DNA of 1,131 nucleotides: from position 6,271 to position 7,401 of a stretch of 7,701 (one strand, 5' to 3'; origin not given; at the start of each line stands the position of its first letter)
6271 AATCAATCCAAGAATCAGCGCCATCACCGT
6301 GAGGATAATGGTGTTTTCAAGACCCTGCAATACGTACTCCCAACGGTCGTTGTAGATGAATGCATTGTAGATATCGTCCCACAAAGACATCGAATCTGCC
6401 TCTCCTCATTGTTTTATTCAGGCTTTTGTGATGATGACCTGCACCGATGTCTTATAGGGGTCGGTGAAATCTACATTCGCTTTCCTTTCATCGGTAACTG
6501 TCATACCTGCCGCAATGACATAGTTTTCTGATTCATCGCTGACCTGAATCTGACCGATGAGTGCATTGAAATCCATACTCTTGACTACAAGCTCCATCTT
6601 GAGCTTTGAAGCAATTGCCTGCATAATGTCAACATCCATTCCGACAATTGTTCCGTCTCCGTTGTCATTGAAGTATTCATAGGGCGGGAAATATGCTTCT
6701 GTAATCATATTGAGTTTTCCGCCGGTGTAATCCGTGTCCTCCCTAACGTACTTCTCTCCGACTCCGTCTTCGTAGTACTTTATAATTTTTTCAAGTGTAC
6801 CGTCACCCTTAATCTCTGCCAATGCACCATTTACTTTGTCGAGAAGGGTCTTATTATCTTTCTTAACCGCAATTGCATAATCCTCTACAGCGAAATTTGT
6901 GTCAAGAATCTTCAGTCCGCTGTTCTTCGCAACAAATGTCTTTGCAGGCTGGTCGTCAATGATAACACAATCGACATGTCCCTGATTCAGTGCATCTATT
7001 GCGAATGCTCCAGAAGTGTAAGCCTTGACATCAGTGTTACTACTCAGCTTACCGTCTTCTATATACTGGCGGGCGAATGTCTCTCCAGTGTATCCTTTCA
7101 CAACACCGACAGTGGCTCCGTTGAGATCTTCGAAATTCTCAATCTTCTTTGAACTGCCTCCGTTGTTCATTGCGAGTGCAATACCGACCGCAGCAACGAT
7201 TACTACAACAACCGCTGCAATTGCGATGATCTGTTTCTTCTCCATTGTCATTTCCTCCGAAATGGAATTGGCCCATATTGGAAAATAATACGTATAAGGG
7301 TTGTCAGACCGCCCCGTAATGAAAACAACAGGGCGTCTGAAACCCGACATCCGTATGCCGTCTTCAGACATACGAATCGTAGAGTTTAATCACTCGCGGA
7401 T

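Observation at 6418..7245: The ABC substrate-binding protein appears to be a natural circular permutant of the family-3 (GlnH/HisJ-type) amino-acid-binding fold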

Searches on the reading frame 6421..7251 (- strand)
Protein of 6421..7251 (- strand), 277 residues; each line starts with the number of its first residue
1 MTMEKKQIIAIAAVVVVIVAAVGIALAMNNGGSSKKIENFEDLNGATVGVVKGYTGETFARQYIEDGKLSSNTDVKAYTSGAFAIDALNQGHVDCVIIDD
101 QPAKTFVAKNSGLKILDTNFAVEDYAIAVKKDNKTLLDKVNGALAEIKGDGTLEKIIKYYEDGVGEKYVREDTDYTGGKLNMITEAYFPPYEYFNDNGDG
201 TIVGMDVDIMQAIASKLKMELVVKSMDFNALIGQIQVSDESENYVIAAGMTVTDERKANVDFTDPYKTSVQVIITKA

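Call 3: search_protein_families(library=pfam, proteins=[window:6421-7251:-], max_evalue=1)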
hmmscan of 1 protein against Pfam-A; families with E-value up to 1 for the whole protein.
seq(277 aa): 5 families
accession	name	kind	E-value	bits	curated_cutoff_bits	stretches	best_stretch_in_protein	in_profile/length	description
PF00497.25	SBP_bac_3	-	2.5e-28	98.9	26.4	2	180-276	1-91/132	Bacterial extracellular solute-binding proteins, family 3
PF10613.14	Lig_chan-Glu_bd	-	4.4e-05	24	30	1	227-276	66-112/115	Ligated ion channel L-glutamate- and glycine-binding site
PF09084.16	NMT1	-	0.00016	22.1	20.5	1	34-126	82-172/216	NMT1/THI5 like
PF10039.14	DUF2275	-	0.14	12.7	24.6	1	6-54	34-71/210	Predicted integral membrane protein (DUF2275)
PF20187.3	DUF6550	-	0.47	11.1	27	0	4-39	7-43/190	Family of unknown function (DUF6550)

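Call 4: search_solved_structures(query=window:6421-7251:-, max_evalue=0.01, show_alignments=3)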
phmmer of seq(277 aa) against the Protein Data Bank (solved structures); distinct sequences matched with E-value up to 0.01: 91 (the best 60 are shown).
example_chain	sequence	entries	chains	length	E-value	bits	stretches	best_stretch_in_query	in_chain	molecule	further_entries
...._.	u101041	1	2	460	8.5e-39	137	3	35-275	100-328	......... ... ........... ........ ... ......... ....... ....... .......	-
4zv1_A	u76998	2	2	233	1.6e-37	132.8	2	177-276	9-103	AncQR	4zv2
4ymx_A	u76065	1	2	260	4.9e-28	101.7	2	161-276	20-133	ABC-type amino acid transport system, periplasmic component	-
6svf_A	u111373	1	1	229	5e-28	101.7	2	182-276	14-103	Amino acid ABC transporter, periplasmic amino acid-binding protein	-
4prs_A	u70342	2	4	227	5e-27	98.4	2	182-276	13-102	ABC-type transporter, periplasmic subunit family 3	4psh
6ggv_A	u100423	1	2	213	1.5e-26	96.9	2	182-276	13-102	Amino acid ABC transporter, periplasmic amino acid-binding protein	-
6ggp_A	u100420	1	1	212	4.9e-26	95.2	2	182-276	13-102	Amino acid ABC transporter, periplasmic amino acid-binding protein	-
6q3u_A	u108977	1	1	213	1.1e-25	94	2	182-276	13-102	Amino acid ABC transporter, periplasmic amino acid-binding protein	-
5tuj_C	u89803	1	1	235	5.4e-24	88.5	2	177-276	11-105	Ancestral protein CDT-Anc1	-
5t0w_A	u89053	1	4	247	6.2e-24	88.3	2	177-276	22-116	AncCDT-1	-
4i62_A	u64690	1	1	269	8.8e-23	84.5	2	39-158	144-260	Amino acid ABC transporter, periplasmic amino acid-binding protein, putative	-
4oen_A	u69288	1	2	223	3e-22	82.8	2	34-160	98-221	Second substrate binding domain of putative amino acid ABC transporter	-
8b5d_A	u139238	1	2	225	5.3e-22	82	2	183-275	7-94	ABC transporter permease subunit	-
6fxg_A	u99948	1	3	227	1.6e-21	80.4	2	183-275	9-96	Amino acid ABC transporter membrane protein PAAT family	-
8b5e_A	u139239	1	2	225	1.7e-21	80.3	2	183-275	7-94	ABC transporter permease subunit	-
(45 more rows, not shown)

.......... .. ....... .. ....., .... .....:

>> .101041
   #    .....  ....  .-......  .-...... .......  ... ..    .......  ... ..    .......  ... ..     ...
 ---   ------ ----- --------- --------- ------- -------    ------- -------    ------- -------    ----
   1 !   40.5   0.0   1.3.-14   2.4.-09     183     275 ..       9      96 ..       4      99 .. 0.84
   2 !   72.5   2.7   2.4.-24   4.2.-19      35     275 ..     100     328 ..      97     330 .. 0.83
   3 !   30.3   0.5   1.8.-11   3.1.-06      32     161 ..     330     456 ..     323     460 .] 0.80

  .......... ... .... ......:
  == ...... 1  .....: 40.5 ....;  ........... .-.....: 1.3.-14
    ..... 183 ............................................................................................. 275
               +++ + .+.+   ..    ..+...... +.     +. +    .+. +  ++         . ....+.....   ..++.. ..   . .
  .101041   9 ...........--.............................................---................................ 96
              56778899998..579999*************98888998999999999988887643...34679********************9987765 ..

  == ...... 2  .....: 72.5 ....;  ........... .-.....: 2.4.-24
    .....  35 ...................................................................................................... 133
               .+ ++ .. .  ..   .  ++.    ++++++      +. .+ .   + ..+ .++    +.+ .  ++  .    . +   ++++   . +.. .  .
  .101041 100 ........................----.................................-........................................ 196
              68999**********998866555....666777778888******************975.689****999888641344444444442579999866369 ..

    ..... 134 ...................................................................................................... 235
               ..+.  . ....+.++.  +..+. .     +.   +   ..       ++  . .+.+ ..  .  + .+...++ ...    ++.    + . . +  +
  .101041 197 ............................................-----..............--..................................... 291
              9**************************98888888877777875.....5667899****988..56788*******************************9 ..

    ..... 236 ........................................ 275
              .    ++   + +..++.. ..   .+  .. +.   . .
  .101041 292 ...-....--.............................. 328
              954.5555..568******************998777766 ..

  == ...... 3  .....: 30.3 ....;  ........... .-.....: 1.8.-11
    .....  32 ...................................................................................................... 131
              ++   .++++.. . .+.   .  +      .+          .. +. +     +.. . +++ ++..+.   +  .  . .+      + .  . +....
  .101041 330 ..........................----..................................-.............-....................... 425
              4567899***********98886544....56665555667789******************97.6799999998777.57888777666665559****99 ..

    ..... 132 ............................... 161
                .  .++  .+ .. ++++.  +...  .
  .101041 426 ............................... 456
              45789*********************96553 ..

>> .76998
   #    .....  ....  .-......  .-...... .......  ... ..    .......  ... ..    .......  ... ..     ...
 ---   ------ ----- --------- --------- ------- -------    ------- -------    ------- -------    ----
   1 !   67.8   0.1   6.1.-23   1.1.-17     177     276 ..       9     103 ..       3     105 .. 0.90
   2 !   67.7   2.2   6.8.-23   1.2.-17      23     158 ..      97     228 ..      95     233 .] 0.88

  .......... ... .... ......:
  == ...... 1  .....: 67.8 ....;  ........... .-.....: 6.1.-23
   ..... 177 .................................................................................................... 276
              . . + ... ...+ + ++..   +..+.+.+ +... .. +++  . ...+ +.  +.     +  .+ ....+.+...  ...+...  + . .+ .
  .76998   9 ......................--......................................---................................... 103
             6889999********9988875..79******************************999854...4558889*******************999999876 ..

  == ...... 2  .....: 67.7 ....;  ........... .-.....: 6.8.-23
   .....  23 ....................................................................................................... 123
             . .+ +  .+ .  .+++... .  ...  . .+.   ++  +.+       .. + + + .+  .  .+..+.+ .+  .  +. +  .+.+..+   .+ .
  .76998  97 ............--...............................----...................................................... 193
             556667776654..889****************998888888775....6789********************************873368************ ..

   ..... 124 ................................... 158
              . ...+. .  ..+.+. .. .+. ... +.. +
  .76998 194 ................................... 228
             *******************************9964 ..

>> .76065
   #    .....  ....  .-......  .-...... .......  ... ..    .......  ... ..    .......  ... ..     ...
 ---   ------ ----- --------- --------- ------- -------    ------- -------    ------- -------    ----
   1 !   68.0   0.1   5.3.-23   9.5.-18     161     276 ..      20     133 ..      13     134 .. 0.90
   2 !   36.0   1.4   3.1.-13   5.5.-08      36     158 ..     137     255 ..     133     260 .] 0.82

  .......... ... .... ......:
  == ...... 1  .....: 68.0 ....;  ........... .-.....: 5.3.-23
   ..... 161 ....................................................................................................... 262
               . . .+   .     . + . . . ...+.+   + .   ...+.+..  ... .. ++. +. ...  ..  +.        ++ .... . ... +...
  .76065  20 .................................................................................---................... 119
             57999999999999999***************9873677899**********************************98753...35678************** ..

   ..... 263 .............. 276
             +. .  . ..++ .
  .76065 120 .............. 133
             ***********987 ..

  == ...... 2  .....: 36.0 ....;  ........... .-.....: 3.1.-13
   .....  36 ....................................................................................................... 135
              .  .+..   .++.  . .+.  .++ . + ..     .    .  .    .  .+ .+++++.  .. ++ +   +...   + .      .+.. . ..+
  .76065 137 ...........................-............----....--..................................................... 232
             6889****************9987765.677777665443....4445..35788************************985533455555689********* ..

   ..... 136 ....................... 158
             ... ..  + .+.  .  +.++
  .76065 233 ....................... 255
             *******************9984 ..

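Call 5: find_homologous_proteins(query=window:6421-7245:-, max_evalue=0.00001)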
Query seq(275 aa) (275 aa): 7865 proteins with E <= 0.00001 among 8000 candidates; the best 120 are listed.
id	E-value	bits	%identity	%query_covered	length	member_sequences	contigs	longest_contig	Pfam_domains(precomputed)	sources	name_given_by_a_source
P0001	2.5e-169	579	99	100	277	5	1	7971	PF00497.26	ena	-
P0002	4.6e-144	497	87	100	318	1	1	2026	PF00497.26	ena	-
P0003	1.3e-111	390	71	100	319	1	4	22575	PF00497.26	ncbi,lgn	-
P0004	1.6e-105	370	68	100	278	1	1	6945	PF00497.26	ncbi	-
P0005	1.8e-105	370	69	100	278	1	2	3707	PF00497.26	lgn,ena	-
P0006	2.0e-105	370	68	100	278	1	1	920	PF00497.26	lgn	-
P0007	4.6e-105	369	68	100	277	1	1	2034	PF00497.26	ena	-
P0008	6.3e-105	368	68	100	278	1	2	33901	PF00497.26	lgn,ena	-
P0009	1.5e-104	367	68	100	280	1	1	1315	PF00497.26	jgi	jgi:polar amino acid transport system substrate-binding protein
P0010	1.5e-104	367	69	100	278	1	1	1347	PF00497.26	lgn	-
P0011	1.0e-102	361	68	100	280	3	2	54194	PF00497.26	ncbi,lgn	-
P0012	8.4e-98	345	62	100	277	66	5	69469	PF00497.26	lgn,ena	-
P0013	2.1e-95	337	61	100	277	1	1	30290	PF00497.26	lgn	-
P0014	7.5e-90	319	56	100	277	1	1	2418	PF00497.26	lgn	-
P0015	2.5e-89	317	56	100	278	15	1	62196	PF00497.26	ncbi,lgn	-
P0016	1.1e-88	315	58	100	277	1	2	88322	PF00497.26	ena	-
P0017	1.7e-83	298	47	93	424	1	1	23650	PF00497.26,PF12974.13,PF10613.15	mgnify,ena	mgnify:CR=1 FL=1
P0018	3.9e-82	294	44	99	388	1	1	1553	PF00497.26,PF19702.5,PF09084.17,PF12974.13,PF10613.15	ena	-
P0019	1.2e-80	289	41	99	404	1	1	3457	PF00497.26,PF09084.17,PF12974.13,PF10613.15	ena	-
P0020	2.5e-80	288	45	99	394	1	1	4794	PF00497.26,PF19702.5,PF12974.13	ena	-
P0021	7.0e-80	286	48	87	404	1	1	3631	PF00497.26,PF09084.17,PF12974.13,PF10613.15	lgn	-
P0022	7.2e-80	286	48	87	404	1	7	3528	PF00497.26,PF09084.17,PF12974.13,PF10613.15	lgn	-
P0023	1.1e-79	286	43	99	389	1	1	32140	PF00497.26,PF09084.17,PF12974.13,PF10613.15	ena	-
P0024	2.4e-79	285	48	87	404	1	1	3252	PF00497.26,PF09084.17,PF12974.13,PF10613.15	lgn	-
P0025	3.1e-79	284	47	87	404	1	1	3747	PF00497.26,PF09084.17,PF12974.13,PF10613.15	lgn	-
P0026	1.3e-78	282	48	87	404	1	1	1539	PF00497.26,PF09084.17,PF12974.13,PF10613.15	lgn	-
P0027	1.2e-77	279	42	99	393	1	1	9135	PF00497.26,PF04069.18,PF09084.17,PF12974.13,PF10613.15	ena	-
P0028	2.7e-77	278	42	99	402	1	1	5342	PF00497.26,PF09084.17,PF12974.13,PF10613.15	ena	-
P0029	1.0e-76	276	42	100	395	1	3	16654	PF00497.26,PF19702.5,PF09084.17,PF12974.13,PF10613.15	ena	-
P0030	2.7e-76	275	44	95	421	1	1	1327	PF00497.26,PF09084.17,PF12974.13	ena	-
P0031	7.4e-76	273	46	87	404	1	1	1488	PF00497.26,PF09084.17,PF12974.13,PF10613.15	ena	-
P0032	1.2e-75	272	42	96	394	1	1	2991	PF00497.26,PF09084.17,PF12974.13,PF10613.15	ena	-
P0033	1.3e-75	272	42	96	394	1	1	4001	PF00497.26,PF09084.17,PF12974.13,PF10613.15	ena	-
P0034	1.5e-75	272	43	96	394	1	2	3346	PF00497.26,PF04069.18,PF09084.17,PF12974.13,PF10613.15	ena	-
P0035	1.9e-75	272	42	96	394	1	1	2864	PF00497.26,PF09084.17,PF12974.13,PF10613.15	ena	-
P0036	4.0e-75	271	42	96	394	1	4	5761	PF00497.26,PF09084.17,PF12974.13,PF10613.15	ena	-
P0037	6.3e-75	270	42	96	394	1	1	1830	PF00497.26,PF04069.18,PF09084.17,PF12974.13,PF10613.15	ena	-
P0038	9.3e-75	270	42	96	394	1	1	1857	PF00497.26,PF04069.18,PF09084.17,PF12974.13,PF10613.15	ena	-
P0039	1.5e-74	269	42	96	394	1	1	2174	PF00497.26,PF09084.17,PF12974.13,PF10613.15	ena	-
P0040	1.9e-74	269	42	94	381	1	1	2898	PF00497.26,PF09084.17,PF12974.13,PF10613.15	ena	-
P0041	2.8e-74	268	42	96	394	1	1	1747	PF00497.26,PF04069.18,PF09084.17,PF12974.13,PF10613.15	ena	-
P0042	7.8e-74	267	42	96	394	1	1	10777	PF00497.26,PF09084.17,PF12974.13,PF10613.15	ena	-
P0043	4.6e-72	261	49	88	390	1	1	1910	PF00497.26,PF09084.17,PF12974.13,PF10613.15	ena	-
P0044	1.2e-69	253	43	89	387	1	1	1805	PF00497.26,PF12974.13,PF10613.15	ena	-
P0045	1.6e-69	252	41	94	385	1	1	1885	PF00497.26,PF09084.17,PF12974.13,PF10613.15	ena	-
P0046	8.1e-64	234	49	61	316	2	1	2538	PF00497.26,PF09084.17,PF12974.13,PF10613.15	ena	-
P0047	1.6e-61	226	43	99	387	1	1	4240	PF00497.26,PF09084.17,PF12974.13,PF10613.15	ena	-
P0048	2.3e-59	219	46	100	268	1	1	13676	PF00497.26,PF10613.15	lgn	-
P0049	2.5e-59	219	47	60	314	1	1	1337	PF00497.26,PF09084.17,PF12974.13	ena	-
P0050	2.7e-59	219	49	87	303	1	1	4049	PF00497.26,PF09084.17,PF12974.13,PF10613.15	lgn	-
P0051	1.0e-58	217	47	99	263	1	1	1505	PF00497.26,PF10613.15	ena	-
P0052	3.3e-58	215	46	91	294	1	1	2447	PF00497.26,PF12974.13,PF10613.15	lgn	-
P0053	1.5e-57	213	45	61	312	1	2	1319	PF00497.26,PF12974.13,PF10613.15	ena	-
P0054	4.1e-57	212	46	99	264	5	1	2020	PF00497.26,PF10613.15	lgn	-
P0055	5.2e-57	211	44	61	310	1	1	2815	PF00497.26,PF09084.17,PF12974.13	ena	-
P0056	5.5e-57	211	46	96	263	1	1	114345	PF00497.26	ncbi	-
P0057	8.6e-57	211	48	95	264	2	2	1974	PF00497.26,PF12974.13,PF10613.15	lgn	-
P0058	2.3e-56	209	47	89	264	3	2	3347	PF00497.26,PF10613.15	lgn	-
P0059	2.6e-56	209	46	96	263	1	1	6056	PF00497.26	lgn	-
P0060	2.9e-56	209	48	89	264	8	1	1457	PF00497.26,PF10613.15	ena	-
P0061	3.4e-56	209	49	87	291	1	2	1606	PF00497.26,PF10613.15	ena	-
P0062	3.6e-56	209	45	93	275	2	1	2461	PF00497.26,PF10613.15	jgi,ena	-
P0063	4.4e-56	208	45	95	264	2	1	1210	PF00497.26,PF10613.15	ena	-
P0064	4.5e-56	208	46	95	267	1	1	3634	PF00497.26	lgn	-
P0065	4.9e-56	208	49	92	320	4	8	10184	PF00497.26,PF09084.17,PF10613.15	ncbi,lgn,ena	-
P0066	5.6e-56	208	44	99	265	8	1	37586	PF00497.26,PF10613.15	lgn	-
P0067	7.6e-56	208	46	96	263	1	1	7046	PF00497.26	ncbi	-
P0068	7.8e-56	208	45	95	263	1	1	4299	PF00497.26,PF12974.13,PF10613.15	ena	-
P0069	8.2e-56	208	47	93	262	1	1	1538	PF00497.26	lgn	-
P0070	9.3e-56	207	49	89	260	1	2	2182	PF00497.26,PF10613.15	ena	-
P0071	9.6e-56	207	40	99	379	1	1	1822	PF00497.26,PF09084.17,PF12974.13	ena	-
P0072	1.1e-55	207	43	100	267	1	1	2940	PF00497.26,PF10613.15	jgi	jgi:polar amino acid transport system substrate-binding protein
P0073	1.3e-55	207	47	99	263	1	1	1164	PF00497.26,PF10613.15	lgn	-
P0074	1.5e-55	207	45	100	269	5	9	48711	PF00497.26,PF09084.17,PF10613.15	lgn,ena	-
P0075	1.8e-55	206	46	96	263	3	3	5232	PF00497.26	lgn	-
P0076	1.8e-55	206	47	97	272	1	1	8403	PF00497.26,PF10613.15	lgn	-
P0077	1.9e-55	206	45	100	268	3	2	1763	PF00497.26,PF10613.15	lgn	-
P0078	2.0e-55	206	44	100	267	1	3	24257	PF00497.26,PF10613.15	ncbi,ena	-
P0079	2.1e-55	206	45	100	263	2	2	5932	PF00497.26,PF10613.15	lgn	-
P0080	2.9e-55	206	44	100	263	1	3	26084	PF00497.26,PF10613.15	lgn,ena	-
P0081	3.4e-55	206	46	95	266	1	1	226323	PF00497.26,PF12974.13,PF10613.15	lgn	-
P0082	4.5e-55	205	49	89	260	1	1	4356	PF00497.26,PF10613.15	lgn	-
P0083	5.1e-55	205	46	99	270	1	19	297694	PF00497.26,PF10613.15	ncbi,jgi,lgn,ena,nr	ncbi:MAG: transporter substrate-binding domain-containing protein [Lachnospiraceae bacterium]|jgi:po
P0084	6.4e-55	205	45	100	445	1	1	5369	PF00497.26,PF00528.28,PF10613.15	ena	-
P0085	6.5e-55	205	56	43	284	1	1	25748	PF00497.26,PF10613.15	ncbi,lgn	ncbi:MAG: transporter substrate-binding domain-containing protein [Intestinibacillus sp.]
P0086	6.5e-55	205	47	93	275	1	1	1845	PF00497.26,PF10613.15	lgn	-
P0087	7.6e-55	204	45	96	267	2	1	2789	PF00497.26,PF10613.15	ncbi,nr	ncbi:MAG: transporter substrate-binding domain-containing protein [Oscillospiraceae bacterium]|nr:tr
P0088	8.0e-55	204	43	99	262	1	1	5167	PF00497.26,PF09084.17,PF12974.13,PF10613.15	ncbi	-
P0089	8.5e-55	204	47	95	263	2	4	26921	PF00497.26,PF10613.15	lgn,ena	-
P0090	9.1e-55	204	47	89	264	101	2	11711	PF00497.26,PF10613.15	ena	-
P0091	1.4e-54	204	44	100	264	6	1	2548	PF00497.26,PF10613.15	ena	-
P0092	1.6e-54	203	55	45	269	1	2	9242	PF00497.26,PF09084.17,PF12974.13,PF10613.15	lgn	-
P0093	1.7e-54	203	43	97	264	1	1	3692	PF00497.26,PF10613.15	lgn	-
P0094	2.0e-54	203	44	100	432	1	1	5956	PF00497.26,PF10613.15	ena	-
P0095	2.9e-54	202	45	87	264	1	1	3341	PF00497.26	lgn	-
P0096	3.0e-54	202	45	100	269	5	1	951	PF00497.26,PF10613.15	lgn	-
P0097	3.1e-54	202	44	99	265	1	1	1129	PF00497.26,PF10613.15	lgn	-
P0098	3.3e-54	202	47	87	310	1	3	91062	PF00497.26,PF10613.15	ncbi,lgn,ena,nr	ncbi:MAG: transporter substrate-binding domain-containing protein [Lachnospiraceae bacterium]|nr:tra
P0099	3.5e-54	202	44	99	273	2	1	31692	PF00497.26,PF10613.15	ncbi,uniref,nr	ncbi:amino acid ABC transporter substrate-binding protein, PAAT family [Acetitomaculum ruminis DSM 5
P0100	4.1e-54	202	44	97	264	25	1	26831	PF00497.26,PF09084.17,PF10613.15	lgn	-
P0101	4.6e-54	202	48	87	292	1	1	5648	PF00497.26,PF12974.13,PF10613.15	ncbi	-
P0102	4.6e-54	202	49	88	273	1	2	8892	PF00497.26,PF10613.15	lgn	-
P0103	4.7e-54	202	45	97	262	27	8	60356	PF00497.26,PF10613.15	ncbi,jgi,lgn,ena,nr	ncbi:MAG TPA: transporter substrate-binding domain-containing protein [Clostridia bacterium]|nr:tran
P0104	5.5e-54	202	47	86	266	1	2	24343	PF00497.26,PF10613.15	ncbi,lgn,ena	-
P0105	5.8e-54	201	47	94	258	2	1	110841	PF00497.26,PF10613.15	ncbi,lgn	-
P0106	7.5e-54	201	45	89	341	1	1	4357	PF00497.26,PF10613.15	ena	-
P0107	8.7e-54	201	45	99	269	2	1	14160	PF00497.26,PF10613.15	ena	-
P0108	8.7e-54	201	45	98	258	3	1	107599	PF00497.26,PF10613.15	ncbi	-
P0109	9.0e-54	201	48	88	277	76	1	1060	PF00497.26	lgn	-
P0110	1.0e-53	201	47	94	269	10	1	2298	PF00497.26,PF10613.15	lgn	-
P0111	1.2e-53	200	45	99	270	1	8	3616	PF00497.26,PF09084.17,PF12974.13,PF10613.15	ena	-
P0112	1.2e-53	200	44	100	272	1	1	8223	PF00497.26,PF10613.15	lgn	-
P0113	1.3e-53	200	45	99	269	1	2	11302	PF00497.26,PF09084.17,PF12974.13,PF10613.15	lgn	-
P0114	1.6e-53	200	42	100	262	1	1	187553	PF00497.26,PF09084.17,PF12974.13,PF10613.15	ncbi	-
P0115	1.6e-53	200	52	45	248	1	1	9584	PF00497.26,PF12974.13,PF10613.15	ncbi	-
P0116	1.7e-53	200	45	100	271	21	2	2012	PF00497.26,PF10613.15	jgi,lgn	jgi:ABC-type amino acid transport substrate-binding protein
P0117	1.9e-53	200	46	86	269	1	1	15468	PF00497.26,PF10613.15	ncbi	-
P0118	2.0e-53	200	44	100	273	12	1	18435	PF00497.26,PF10613.15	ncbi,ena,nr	ncbi:MAG: transporter substrate-binding domain-containing protein [Oscillospiraceae bacterium]|nr:tr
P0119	2.0e-53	200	44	100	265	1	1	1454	PF00497.26,PF10613.15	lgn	-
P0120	2.0e-53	200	44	97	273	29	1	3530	PF00497.26,PF10613.15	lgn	-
